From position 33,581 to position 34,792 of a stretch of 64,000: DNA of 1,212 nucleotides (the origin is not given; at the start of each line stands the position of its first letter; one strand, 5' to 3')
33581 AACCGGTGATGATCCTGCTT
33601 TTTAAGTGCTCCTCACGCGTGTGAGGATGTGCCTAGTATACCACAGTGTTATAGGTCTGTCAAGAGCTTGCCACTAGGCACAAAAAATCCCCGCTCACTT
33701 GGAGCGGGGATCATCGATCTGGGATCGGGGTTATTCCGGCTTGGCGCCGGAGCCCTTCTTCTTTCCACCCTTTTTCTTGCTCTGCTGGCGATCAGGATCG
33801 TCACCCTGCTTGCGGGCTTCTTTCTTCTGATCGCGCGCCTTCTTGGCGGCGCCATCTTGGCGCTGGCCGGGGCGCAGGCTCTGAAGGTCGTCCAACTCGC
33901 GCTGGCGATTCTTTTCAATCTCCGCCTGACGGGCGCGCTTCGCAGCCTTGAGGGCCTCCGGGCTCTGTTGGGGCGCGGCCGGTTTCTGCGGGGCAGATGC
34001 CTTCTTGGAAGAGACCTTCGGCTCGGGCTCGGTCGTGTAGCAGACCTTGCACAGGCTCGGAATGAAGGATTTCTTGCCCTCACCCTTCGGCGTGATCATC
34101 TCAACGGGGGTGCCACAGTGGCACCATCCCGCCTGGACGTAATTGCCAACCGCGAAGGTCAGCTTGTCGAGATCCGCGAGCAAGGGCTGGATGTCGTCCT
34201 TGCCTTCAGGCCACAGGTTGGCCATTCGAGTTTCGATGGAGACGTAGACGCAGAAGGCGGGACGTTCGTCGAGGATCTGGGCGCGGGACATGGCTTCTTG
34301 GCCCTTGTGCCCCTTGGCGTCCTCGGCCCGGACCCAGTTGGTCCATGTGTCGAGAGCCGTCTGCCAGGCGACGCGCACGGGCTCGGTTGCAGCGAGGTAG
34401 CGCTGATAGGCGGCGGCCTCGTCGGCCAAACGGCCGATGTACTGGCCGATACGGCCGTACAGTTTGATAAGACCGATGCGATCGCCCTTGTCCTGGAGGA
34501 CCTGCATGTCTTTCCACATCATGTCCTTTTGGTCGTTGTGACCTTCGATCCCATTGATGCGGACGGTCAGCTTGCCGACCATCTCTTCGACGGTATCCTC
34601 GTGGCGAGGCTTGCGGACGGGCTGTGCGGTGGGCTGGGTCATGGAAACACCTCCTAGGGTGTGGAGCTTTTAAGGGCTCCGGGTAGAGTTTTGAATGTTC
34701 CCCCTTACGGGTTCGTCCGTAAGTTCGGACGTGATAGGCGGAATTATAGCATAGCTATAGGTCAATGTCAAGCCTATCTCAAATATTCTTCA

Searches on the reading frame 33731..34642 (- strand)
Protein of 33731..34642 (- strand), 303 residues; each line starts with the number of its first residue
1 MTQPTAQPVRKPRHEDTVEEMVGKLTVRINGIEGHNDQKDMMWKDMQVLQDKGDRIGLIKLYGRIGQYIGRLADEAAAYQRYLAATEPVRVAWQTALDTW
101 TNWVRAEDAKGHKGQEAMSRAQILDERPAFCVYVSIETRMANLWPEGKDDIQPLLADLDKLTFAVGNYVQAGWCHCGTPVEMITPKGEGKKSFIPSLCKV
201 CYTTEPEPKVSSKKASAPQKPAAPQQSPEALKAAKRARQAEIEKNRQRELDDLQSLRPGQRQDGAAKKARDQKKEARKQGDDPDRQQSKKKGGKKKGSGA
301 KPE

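Call 5: search_protein_families(library=pfam, proteins=[window:33731-34642:-], max_evalue=0.1)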
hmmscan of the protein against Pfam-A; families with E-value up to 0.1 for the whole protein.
window:33731-34642:- (303 aa): 1 family
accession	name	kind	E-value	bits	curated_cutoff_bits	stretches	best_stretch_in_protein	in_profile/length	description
PF15459.11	RRP14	-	0.064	14.3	22.4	1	208-238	28-58/62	60S ribosome biogenesis protein Rrp14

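Call 6: search_protein_families(library=phrogs, proteins=[window:33731-34642:-], max_evalue=0.1)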
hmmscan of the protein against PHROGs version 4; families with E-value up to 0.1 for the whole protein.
window:33731-34642:- (303 aa): 0 families

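Call 10: find_homologous_proteins(query=window:33731-34642:-)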
Query window:33731-34642:- (303 aa): 2 proteins with E <= 0.001 among 1491 candidates.
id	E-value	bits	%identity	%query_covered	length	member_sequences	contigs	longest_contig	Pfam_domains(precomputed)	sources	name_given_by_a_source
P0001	7.9e-122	424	64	94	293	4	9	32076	-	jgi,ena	-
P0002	5.5e-59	218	44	99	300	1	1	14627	-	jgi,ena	-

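Call 11: find_encoding_contigs(protein=P0001, flank=10000, max_places=6)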
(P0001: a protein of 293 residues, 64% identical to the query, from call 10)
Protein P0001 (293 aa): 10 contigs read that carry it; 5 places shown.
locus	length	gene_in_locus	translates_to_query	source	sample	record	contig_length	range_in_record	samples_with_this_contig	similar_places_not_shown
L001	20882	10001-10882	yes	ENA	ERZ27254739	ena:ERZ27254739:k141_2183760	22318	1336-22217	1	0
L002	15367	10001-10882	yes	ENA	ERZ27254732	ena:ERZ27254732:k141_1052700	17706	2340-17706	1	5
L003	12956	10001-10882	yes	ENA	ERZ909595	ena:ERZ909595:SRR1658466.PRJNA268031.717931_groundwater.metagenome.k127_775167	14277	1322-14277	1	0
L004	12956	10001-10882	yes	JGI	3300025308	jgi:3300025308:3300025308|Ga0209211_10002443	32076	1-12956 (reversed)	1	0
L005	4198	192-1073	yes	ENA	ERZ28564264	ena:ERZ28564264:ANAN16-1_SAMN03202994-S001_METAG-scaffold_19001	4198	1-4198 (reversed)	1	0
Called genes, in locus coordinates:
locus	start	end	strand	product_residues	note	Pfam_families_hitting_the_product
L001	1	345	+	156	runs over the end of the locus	-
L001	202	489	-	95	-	-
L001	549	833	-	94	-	-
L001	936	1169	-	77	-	-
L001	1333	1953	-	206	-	PF02357:NusG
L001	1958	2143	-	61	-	PF00584:SecE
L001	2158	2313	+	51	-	-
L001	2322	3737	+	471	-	PF04055:Radical_SAM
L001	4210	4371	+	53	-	-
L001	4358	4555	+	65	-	-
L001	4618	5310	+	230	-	-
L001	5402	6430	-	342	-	PF01933:CofD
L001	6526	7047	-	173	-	-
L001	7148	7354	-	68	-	-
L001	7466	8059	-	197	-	-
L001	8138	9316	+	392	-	-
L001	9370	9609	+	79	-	-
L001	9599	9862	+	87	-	-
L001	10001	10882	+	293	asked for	-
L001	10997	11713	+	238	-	PF00472:RF-1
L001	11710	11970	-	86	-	PF15738:YafQ_toxin (weak)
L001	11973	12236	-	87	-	-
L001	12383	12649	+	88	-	-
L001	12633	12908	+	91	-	-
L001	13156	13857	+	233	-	-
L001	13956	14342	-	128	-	-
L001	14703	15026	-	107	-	-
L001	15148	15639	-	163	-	-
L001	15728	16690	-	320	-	-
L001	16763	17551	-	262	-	PF00300:His_Phos_1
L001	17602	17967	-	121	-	PF24963:DUF7768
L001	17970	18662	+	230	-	-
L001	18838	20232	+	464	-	PF01546:Peptidase_M20, PF07687:M20_dimer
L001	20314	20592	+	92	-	-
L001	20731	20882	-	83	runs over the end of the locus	?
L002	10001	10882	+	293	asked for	-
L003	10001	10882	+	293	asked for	-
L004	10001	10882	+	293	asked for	-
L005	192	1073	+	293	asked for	-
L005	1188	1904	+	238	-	PF00472:RF-1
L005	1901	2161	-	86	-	PF15738:YafQ_toxin (weak)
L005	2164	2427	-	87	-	-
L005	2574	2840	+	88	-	-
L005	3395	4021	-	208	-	-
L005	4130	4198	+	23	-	?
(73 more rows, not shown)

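Call 12: find_encoding_contigs(protein=P0002, flank=10000, max_places=6)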
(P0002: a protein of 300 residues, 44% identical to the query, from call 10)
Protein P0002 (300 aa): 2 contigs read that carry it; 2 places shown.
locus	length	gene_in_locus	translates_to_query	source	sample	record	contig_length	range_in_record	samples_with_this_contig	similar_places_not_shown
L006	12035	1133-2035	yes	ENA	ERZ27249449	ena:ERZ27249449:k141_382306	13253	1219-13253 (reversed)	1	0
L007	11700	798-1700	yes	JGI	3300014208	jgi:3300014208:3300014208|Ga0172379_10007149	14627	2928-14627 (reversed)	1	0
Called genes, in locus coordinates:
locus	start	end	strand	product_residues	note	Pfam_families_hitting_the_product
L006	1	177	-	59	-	?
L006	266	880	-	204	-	-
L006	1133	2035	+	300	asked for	-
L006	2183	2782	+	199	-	-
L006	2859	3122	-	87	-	-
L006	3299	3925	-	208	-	-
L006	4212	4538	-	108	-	-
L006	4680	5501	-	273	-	-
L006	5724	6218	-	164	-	-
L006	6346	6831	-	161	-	-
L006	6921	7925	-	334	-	-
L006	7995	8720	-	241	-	PF00300:His_Phos_1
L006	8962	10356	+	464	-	PF01546:Peptidase_M20, PF07687:M20_dimer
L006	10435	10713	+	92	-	-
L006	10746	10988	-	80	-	-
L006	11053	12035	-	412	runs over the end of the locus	-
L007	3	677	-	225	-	?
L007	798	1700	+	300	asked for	-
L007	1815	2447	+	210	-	-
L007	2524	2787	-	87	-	-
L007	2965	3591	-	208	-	-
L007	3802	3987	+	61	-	-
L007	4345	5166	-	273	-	-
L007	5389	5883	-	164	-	-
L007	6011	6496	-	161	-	-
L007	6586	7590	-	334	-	-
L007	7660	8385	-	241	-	PF00300:His_Phos_1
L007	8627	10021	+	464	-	PF01546:Peptidase_M20, PF07687:M20_dimer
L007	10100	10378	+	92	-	-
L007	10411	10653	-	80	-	-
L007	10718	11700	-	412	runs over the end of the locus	-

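Call 32: predict_structure(alignment_id=A1)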
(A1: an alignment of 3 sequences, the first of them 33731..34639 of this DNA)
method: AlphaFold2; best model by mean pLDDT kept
length: 302 residues; sequences in the alignment: 3
mean_pLDDT: 58.6   pTM: 0.35
mean pLDDT of the five models: 58.6, 57.6, 57.0, 55.0, 52.7
residues with pLDDT >= 90: 32; 70-90: 35; 50-70: 130; < 50: 105
segments of 3 or more residues with pLDDT < 50: 1-7, 113-120, 122-124, 165-223, 280-282, 284-302
pLDDT, mean of each block of 10 residues (from residue 1): 46 86 89 84 95 92 83 67 62 60 61 48 48 56 56 58 48 37 36 35 34 39 53 66 68 55 57 57 47 40 40
secondary structure, 60 per line:
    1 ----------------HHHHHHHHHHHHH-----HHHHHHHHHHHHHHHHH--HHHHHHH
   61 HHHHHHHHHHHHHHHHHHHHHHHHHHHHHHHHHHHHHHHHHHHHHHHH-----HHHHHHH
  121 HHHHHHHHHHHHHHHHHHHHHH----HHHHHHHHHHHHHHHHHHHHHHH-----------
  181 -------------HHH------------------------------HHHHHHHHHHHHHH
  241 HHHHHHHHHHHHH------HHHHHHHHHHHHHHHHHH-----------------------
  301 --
elements in order: H17-29 H35-51 H54-108 H114-142 H147-169 H227-253 H260-277

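Call 33: search_protein_representatives(alignment_id=A1)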
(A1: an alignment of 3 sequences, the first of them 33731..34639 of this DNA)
Query: 3 sequences, 303 profile positions. Proteins with E-value up to 0.001 (for the whole library): 29; up to 1e-10: 18; up to 1e-30: 2. The best 29 are listed.
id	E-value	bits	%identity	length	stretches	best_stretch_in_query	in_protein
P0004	5.8e-69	249.3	-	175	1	125-295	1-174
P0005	6.2e-60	219.7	-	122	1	182-303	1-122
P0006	9.2e-26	107.5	-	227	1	71-227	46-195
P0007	5.3e-24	101.7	-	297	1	72-243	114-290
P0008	2.5e-23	99.5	-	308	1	5-280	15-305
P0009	3.2e-20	89.3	-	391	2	4-83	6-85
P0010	1.4e-18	83.9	-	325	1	7-210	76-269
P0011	1.7e-18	83.6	-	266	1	76-220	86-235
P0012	7.4e-18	81.5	-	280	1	3-250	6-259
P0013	1.5e-17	80.6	-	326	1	77-298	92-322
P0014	2.0e-17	80.1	-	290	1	9-211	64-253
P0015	2.3e-17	79.9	-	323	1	73-298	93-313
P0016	4.6e-16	75.6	-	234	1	86-228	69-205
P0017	1.0e-15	74.5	-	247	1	79-244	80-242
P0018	1.4e-14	70.8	-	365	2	188-296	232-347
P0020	1.0e-11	61.4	-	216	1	19-227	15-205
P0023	1.8e-10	57.3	-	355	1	81-217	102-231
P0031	3.7e-06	43.1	-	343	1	51-237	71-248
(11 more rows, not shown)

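Call 37: search_solved_structures(query=A2, max_evalue=1)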
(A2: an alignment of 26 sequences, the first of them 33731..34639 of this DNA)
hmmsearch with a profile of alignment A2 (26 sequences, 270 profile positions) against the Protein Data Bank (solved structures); distinct sequences matched with E-value up to 1: 18.
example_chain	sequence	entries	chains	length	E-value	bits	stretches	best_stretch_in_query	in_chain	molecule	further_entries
9cte_A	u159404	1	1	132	0.14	15.5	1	96-162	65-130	De novo protein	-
2o1w_A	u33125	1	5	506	0.25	14.6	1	20-67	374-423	Endoplasmin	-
6e6t_A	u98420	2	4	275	0.29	14.4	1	21-78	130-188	NcmC | Dieckmann cyclase, NcmC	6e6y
6e6u_A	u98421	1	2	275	0.29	14.4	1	21-78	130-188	Dieckmann cyclase, NcmC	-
2o1t_A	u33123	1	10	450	0.3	14.4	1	20-67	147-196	Endoplasmin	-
6gsn_q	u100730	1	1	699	0.34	14.2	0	96-154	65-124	Eukaryotic translation initiation factor 3 subunit C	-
2enz_A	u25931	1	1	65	0.41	13.9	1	160-198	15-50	Protein kinase C theta type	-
2o1u_A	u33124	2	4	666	0.6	13.4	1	20-67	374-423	Endoplasmin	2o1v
4fkd_A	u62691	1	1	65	0.61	13.4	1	160-199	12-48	Protein kinase C theta type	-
5uls_A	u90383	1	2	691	0.63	13.3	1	20-67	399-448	Endoplasmin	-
3u6c_A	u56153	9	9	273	0.74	13.1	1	169-195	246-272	Formamidopyrimidine-DNA glycosylase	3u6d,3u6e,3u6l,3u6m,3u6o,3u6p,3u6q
3gp1_A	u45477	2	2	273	0.74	13.1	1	169-195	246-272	DNA glycosylase | Formamidopyrimidine-DNA glycosylase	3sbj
1ptq_A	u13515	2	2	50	0.79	13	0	160-201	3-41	PROTEIN KINASE C DELTA TYPE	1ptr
1orj_A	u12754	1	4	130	0.81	13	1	37-104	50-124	flagellar protein FliS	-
7knd_A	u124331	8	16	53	0.87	12.9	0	160-201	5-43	Protein kinase C delta type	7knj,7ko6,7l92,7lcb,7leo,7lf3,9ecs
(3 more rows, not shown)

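Call 38: search_protein_families(library=pfam, alignment_id=A2, max_evalue=0.01)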
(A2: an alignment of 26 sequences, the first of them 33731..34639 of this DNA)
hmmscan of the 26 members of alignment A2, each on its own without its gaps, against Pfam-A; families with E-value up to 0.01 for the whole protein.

A. member 1, window:33731-34639:- (302 aa): 0 families

B. families by the number of members that match (of 26 scanned): 4 families
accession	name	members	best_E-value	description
PF12855.13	Ecl1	1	0.00048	TORC1 inhibitor Ecl family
PF09712.15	PHA_synth_III_E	1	0.0013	Poly(R)-hydroxyalkanoic acid synthase subunit (PHA_synth_III_E)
PF13240.11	Zn_Ribbon_1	1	0.0013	zinc-ribbon domain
PF14522.11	Cytochrome_C7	1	0.0073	Cytochrome c7 and related cytochrome c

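Call 40: find_encoding_contigs(protein=P0008, flank=6000, max_places=2)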
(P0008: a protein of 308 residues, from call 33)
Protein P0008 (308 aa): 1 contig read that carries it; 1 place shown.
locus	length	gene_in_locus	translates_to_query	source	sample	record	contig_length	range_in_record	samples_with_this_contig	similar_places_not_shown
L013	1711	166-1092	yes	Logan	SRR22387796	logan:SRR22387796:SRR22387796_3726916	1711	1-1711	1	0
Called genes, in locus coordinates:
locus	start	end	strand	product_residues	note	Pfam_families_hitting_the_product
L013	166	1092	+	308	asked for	-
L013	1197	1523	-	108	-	-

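Call 41: find_encoding_contigs(protein=P0006, flank=6000, max_places=2)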
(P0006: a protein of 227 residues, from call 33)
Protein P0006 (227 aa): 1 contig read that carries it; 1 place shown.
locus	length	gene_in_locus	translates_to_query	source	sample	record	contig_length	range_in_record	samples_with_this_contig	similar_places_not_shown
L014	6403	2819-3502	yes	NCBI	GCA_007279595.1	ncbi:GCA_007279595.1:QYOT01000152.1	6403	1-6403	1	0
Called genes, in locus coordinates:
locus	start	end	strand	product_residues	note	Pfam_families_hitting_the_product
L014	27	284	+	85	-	-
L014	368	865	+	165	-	-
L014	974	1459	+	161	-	-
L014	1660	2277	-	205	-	PF02357:NusG, PF00467:KOW (faint)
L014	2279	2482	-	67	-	PF00584:SecE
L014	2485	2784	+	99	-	-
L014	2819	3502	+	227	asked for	-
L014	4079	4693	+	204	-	-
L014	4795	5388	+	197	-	-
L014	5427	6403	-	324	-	PF01933:CofD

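Call 47: predict_structure(alignment_id=A2)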
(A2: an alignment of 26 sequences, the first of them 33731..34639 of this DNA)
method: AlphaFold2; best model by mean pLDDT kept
length: 302 residues; sequences in the alignment: 26
mean_pLDDT: 85.0   pTM: 0.58
mean pLDDT of the five models: 85.0, 83.5, 83.5, 82.8, 82.2
residues with pLDDT >= 90: 197; 70-90: 34; 50-70: 63; < 50: 8
segments of 3 or more residues with pLDDT < 50: none
pLDDT, mean of each block of 10 residues (from residue 1): 66 84 98 97 98 97 97 93 94 98 98 97 94 95 79 96 97 97 93 95 61 53 76 93 95 69 69 74 55 50 56
secondary structure, 60 per line:
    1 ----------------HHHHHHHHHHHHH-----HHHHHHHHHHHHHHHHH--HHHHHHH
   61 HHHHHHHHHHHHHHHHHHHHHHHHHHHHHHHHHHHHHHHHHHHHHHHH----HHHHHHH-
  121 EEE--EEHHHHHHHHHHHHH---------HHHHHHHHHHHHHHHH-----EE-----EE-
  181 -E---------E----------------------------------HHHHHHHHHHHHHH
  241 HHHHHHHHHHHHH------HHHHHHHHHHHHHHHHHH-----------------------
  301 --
elements in order: H17-29 H35-51 H54-108 H113-119 E121-123 H128-140 H150-165 H227-253 H260-277

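Call 51: find_related_loci(query=A1, collection=metagenome_contigs, flank=5000)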
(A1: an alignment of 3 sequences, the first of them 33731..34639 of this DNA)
Query A1 (302 aa) in metagenome_contigs; peptide patterns used: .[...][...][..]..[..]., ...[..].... (x = any residue, [..] = any of these).
597 stretches matched a pattern (row limit reached: there are more); 2 encode a relative of the query (tblastn E <= 1e-3); 2 distinct loci.
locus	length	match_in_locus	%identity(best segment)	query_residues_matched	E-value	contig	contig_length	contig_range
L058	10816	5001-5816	65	4-285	3e-116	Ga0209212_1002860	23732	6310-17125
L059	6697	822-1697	44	4-302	2e-56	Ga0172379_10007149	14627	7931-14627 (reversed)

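Call 52: find_encoding_contigs(protein=P0012, flank=5000, max_places=2)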
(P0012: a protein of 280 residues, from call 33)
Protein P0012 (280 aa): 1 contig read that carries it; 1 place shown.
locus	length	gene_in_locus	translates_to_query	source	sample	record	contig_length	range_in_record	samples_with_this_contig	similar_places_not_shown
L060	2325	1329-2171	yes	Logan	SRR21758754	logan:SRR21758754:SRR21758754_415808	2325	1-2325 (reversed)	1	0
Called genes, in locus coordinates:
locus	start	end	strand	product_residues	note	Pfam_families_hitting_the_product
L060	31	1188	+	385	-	-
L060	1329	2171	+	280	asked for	-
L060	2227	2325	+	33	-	?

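Call 53: find_encoding_contigs(protein=P0015, flank=5000, max_places=2)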
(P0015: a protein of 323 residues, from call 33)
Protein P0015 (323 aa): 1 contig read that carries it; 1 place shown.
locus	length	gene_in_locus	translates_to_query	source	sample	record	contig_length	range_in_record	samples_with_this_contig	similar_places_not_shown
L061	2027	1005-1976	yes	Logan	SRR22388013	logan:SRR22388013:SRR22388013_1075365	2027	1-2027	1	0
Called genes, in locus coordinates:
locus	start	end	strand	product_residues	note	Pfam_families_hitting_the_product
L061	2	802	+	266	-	?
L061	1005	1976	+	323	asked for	-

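Call 54: find_encoding_contigs(protein=P0013, flank=5000, max_places=2)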
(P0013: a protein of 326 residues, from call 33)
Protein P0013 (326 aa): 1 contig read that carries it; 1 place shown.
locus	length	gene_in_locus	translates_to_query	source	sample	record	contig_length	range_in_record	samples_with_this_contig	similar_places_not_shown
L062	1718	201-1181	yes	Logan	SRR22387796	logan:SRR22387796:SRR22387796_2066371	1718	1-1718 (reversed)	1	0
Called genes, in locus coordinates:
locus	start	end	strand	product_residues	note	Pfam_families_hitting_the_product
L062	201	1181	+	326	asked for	-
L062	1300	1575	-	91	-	-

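Call 55: find_encoding_contigs(protein=P0009, flank=5000, max_places=2)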
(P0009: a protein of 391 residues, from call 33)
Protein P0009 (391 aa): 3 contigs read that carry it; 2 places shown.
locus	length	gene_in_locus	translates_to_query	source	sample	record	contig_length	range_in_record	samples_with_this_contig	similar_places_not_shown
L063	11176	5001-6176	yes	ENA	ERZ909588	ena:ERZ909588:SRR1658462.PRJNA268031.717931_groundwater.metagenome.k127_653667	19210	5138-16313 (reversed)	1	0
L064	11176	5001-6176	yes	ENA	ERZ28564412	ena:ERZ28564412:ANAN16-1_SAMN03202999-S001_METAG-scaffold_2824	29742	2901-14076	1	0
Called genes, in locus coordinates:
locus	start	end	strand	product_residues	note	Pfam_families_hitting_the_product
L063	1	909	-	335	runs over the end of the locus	PF01933:CofD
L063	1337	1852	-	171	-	-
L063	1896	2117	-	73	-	-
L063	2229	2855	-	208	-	-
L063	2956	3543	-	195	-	-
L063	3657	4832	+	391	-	-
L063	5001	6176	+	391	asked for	-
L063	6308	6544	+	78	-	-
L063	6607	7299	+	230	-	PF00472:RF-1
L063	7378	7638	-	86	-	PF15738:YafQ_toxin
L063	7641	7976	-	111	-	-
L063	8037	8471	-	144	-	-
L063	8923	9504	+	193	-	-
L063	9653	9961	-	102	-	-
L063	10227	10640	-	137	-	-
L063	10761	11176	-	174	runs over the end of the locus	-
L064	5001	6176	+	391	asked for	-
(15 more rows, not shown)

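Call 57: fold_search(model_id=the predicted structure, library=pdb)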
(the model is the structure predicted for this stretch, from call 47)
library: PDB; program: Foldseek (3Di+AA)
matches with E <= 10: 55; with E <= 0.001: 0
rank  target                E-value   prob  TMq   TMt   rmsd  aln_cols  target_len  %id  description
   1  7jh6_A                1.2e+00  0.08  0.13  0.19  25.2       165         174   18  De novo designed two-domain di-Zn(II) and porphyrin-binding protein (released 2020-12-09)
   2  2jx0_MODEL_1_A        1.4e+00  0.13  0.11  0.22  15.6       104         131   13  The paxillin-binding domain (PBD) of G Protein Coupled Receptor (GPCR)-kinase (GRK) interacting protein 1 (GIT (released 2008-04-29)
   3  6iuh_A                1.7e+00  0.12  0.10  0.22  15.2       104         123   15  Crystal structure of GIT1 PBD domain in complex with Liprin-alpha2 (released 2019-02-20)
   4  1dow_A                2.4e+00  0.07  0.14  0.19  17.9       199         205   12  CRYSTAL STRUCTURE OF A CHIMERA OF BETA-CATENIN AND ALPHA-CATENIN (released 2000-07-12)
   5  8wm6_O                3.0e+00  0.06  0.11  0.22   7.5        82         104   17  The structure of PSI-CAC(L-14)of R.salina at 2.7 angstroms resolution (released 2024-05-29)
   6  7cmg_B                3.2e+00  0.06  0.14  0.10  20.2       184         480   11  The Structure of the periplasmic domain of PorM (released 2020-09-02)
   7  3qb1_H                3.9e+00  0.06  0.11  0.22  16.1        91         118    5  Interleukin-2 mutant D10 (released 2012-04-11)
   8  8to0_I                3.9e+00  0.04  0.14  0.17  26.9       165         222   13  48-nm repeating structure of doublets from mouse sperm flagella (released 2023-11-01)
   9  8teo_A                4.4e+00  0.04  0.14  0.19  13.6       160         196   12  Shaker in low K+ (4mM K+) (released 2023-12-20)
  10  8u0g_B                5.2e+00  0.03  0.13  0.16  11.5       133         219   19  Full-length dimer of DNA-Damage Response Protein C from Deinococcus radiodurans - Crystal form xMJ7124 (released 2023-09-06)
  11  9lp2_C                5.5e+00  0.63  0.17  0.74   2.4        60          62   10  Crystal structure of de novo designed amantadine induced heterodimer dAID23.4 (released 2025-12-17)
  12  8j6z_O                5.5e+00  0.04  0.12  0.25   7.3        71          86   20  Cryo-EM structure of the Arabidopsis thaliana photosystem I(PSI-LHCII-ST2) (released 2023-11-15)
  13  1cnt_1                5.5e+00  0.04  0.11  0.17  15.8        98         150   10  CILIARY NEUROTROPHIC FACTOR (released 1997-03-26)
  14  7ung_A0               5.5e+00  0.03  0.15  0.17  26.6       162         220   15  48-nm repeat of the human respiratory doublet microtubule (released 2022-10-05)
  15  9ya0_DA               5.5e+00  0.02  0.11  0.09  20.3       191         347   14  Cryo-EM structure of pre-conoid ring 2 (PCR P2 ring)from Toxoplasma gondii (released 2025-11-19)
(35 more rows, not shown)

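Call 58: fold_search(model_id=the predicted structure, library=viral)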
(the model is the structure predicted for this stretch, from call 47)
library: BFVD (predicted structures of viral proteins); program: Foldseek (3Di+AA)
matches with E <= 10: 85; with E <= 0.001: 0
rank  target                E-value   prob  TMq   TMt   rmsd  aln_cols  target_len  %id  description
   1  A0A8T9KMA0            3.8e-01  0.13  0.16  0.18  34.0       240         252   17  Small hydrophobic protein [Wufeng Myotis altarium paramyxovirus 1]
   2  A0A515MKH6            4.0e-01  0.09  0.13  0.09  23.9       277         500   12  Uncharacterized protein [Rhodococcus phage Whack]
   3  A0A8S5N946            4.8e-01  0.18  0.15  0.20  14.9       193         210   12  Lipoprotein [Siphoviridae sp. ctpLW14]
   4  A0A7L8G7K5            5.3e-01  0.10  0.14  0.09  19.6       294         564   14  (no name in the UniProt tables at hand)
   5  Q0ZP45                5.9e-01  0.21  0.20  0.25  20.8       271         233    9  Uncharacterized protein [Neodiprion abietis nucleopolyhedrovirus]
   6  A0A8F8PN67            1.4e+00  0.13  0.22  0.17  18.0       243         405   12  Transmembrane protein [Clandestinovirus]
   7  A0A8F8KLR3            1.4e+00  0.09  0.15  0.18  18.2       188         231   14  Uncharacterized protein [Clandestinovirus]
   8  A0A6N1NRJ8            1.5e+00  0.12  0.18  0.25  21.5       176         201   13  Putative orfan [Tupanvirus soda lake]
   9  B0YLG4                1.8e+00  0.13  0.17  0.06  15.5       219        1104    8  Uncharacterized protein [Glossina hytrovirus (isolate Glossina pallidipes/Ethiopia/Seibersdorf/-)]
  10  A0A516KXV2            1.9e+00  0.20  0.20  0.33  12.8       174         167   16  (no name in the UniProt tables at hand)
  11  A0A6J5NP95            2.0e+00  0.04  0.12  0.06  25.1       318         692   16  ATPase, dynein-related, AAA domain containing protein [uncultured Caudovirales phage]
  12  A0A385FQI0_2          2.5e+00  0.07  0.15  0.07  14.4       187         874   14  (no name in the UniProt tables at hand)
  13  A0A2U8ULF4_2          2.5e+00  0.05  0.12  0.04  30.3       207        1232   11  (no name in the UniProt tables at hand)
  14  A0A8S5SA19            2.5e+00  0.03  0.13  0.06  30.1       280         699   16  Uncharacterized protein [Myoviridae sp. ctByu2]
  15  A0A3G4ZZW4            3.1e+00  0.47  0.21  0.28   3.1        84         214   14  Uncharacterized protein [Harvfovirus sp.]
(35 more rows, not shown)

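Call 83: search_protein_families(library=ncbifam, proteins=[window:33731-34642:-], max_evalue=0.05)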
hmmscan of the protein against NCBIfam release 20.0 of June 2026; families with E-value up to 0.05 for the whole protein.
window:33731-34642:- (303 aa): 0 families

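Call 84: search_protein_families(library=padloc, proteins=[window:33731-34642:-], max_evalue=0.05)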
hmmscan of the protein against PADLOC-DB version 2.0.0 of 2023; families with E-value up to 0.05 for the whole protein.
window:33731-34642:- (303 aa): 0 families
